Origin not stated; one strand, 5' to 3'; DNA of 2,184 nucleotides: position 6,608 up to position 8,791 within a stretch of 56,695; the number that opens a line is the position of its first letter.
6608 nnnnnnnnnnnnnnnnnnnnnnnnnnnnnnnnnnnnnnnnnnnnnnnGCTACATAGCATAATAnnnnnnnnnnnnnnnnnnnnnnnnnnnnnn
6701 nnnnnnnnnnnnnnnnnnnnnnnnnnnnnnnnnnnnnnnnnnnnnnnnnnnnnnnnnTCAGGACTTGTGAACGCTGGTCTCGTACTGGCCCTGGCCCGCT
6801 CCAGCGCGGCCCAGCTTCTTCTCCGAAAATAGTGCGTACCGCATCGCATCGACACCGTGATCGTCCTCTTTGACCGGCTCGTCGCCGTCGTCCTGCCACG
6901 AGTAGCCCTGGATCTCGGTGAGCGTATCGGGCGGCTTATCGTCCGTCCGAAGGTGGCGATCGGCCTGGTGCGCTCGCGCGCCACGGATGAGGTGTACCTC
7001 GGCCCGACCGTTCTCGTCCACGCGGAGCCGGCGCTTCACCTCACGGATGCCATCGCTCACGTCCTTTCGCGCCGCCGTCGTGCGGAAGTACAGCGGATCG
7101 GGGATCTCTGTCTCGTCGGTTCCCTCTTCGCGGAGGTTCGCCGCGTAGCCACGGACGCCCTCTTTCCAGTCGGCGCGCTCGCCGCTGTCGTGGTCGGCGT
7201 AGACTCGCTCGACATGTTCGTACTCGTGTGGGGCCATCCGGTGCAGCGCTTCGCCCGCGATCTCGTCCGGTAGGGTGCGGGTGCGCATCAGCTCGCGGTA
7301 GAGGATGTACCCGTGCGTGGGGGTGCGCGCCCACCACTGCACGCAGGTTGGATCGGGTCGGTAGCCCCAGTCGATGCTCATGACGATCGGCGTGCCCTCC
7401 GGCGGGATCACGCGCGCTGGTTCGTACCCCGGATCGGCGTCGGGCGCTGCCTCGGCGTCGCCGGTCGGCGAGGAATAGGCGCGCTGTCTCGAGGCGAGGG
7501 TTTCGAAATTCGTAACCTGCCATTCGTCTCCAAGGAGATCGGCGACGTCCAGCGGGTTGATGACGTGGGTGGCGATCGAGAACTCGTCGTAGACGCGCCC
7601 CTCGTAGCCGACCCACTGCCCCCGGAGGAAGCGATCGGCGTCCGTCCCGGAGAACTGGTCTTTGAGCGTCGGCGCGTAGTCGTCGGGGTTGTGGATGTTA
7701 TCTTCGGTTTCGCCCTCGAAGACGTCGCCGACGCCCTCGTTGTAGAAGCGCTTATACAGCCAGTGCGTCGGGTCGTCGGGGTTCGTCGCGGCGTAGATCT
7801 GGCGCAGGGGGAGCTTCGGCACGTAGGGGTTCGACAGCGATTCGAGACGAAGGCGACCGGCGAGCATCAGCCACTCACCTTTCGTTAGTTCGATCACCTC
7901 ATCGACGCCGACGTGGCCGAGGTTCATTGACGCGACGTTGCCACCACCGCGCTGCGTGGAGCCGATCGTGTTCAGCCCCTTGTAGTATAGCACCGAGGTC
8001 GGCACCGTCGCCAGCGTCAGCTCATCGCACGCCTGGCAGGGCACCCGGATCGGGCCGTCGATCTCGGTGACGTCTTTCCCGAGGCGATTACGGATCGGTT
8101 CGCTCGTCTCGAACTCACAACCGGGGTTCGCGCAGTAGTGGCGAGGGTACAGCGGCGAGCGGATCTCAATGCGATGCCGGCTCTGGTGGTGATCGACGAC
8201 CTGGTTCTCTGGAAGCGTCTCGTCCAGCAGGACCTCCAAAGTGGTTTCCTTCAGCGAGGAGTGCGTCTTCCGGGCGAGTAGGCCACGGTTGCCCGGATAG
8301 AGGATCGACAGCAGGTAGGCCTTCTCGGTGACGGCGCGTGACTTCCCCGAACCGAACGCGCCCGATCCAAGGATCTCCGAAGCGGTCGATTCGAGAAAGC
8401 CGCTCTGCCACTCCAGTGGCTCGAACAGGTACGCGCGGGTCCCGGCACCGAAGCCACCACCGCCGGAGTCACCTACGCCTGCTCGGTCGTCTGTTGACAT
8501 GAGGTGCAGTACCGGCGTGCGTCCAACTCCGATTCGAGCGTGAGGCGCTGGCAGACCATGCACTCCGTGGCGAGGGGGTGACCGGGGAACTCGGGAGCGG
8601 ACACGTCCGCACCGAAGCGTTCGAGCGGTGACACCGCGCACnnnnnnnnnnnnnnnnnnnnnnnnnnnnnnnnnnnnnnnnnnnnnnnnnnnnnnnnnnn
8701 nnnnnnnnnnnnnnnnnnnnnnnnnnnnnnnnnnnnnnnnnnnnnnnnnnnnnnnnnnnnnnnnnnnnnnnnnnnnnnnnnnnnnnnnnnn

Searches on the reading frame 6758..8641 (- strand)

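Call 17: search_protein_families(library=phrogs, proteins=[window:6758-8641:-], max_evalue=0.00001)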
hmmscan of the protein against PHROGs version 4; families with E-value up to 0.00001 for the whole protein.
window:6758-8641:- (627 aa): 5 families
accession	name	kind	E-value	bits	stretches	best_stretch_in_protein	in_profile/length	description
phrog_2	-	head and packaging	2.3e-32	113.6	1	71-610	262-595/807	terminase large subunit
phrog_5653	-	head and packaging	2.4e-14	54.5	1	563-607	132-180/199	terminase large subunit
phrog_979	-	head and packaging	5.2e-09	36.3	1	75-297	154-312/642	terminase large subunit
phrog_10250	-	head and packaging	5.9e-08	33.7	0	561-604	165-212/228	terminase large subunit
phrog_3717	-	head and packaging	4.3e-07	30.7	0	93-141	29-79/277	terminase large subunit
